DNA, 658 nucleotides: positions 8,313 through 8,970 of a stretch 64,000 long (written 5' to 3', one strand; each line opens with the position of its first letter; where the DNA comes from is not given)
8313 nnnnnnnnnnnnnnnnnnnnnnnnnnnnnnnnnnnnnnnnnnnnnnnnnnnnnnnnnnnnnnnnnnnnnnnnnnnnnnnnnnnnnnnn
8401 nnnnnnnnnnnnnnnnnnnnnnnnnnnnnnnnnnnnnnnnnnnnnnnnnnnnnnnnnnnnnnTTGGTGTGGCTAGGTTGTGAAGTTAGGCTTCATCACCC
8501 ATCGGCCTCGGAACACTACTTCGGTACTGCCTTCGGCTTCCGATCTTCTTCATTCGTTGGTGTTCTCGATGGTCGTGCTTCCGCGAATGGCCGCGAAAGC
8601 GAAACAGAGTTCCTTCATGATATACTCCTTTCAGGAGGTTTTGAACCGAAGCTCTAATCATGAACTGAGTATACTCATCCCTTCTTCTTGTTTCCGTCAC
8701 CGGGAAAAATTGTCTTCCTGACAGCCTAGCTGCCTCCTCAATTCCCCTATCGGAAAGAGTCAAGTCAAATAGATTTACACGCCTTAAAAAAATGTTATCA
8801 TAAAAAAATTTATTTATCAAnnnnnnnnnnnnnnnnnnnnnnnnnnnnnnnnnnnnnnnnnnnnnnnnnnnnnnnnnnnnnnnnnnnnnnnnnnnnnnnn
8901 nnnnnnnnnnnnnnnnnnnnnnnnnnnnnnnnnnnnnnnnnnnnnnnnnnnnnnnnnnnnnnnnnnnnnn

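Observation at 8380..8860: GC-rich, ORF-free ~400-bp region with multiple UUCG/GNRA-capped hairpins between the gap terminator and a TnpA fragment: candidate structured ncRNA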

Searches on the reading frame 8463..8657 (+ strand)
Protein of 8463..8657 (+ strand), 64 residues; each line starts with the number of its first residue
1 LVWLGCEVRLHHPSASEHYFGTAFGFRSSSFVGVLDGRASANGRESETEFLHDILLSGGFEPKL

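Call 9: search_protein_families(library=pfam, proteins=[window:8463-8657:+], max_evalue=1)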
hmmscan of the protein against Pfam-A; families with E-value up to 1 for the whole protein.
window:8463-8657:+ (64 aa): 0 families

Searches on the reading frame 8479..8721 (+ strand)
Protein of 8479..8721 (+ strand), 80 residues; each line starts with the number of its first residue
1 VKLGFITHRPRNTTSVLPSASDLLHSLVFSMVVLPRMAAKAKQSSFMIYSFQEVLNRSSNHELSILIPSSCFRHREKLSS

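Call 9: search_protein_families(library=pfam, proteins=[window:8479-8721:+], max_evalue=1)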
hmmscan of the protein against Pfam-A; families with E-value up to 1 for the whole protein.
window:8479-8721:+ (80 aa): 0 families

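Call 84: search_protein_representatives(protein=window:8479-8721:+)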
Query: 80 residues. Proteins with E-value up to 0.001 (for the whole library): 1; up to 1e-10: 0; up to 1e-30: 0. The best 1 are listed.
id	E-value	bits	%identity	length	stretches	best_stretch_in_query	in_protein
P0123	2.6e-10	56.1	33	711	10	24-79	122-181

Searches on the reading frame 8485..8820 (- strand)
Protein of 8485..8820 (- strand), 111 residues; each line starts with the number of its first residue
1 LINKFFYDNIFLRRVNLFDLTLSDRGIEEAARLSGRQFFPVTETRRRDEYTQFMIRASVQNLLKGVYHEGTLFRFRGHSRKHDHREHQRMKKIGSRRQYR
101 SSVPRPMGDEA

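Call 9: search_protein_families(library=pfam, proteins=[window:8485-8820:-], max_evalue=1)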
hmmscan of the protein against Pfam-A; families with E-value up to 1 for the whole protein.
window:8485-8820:- (111 aa): 0 families

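Call 77: find_homologous_proteins(query=window:8485-8820:-, max_evalue=0.01)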
Query window:8485-8820:- (111 aa): 1 proteins with E <= 0.01 among 3 candidates.
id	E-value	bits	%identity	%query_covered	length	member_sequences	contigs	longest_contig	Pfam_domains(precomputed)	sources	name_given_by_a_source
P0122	7.2e-67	240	99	100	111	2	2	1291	-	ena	-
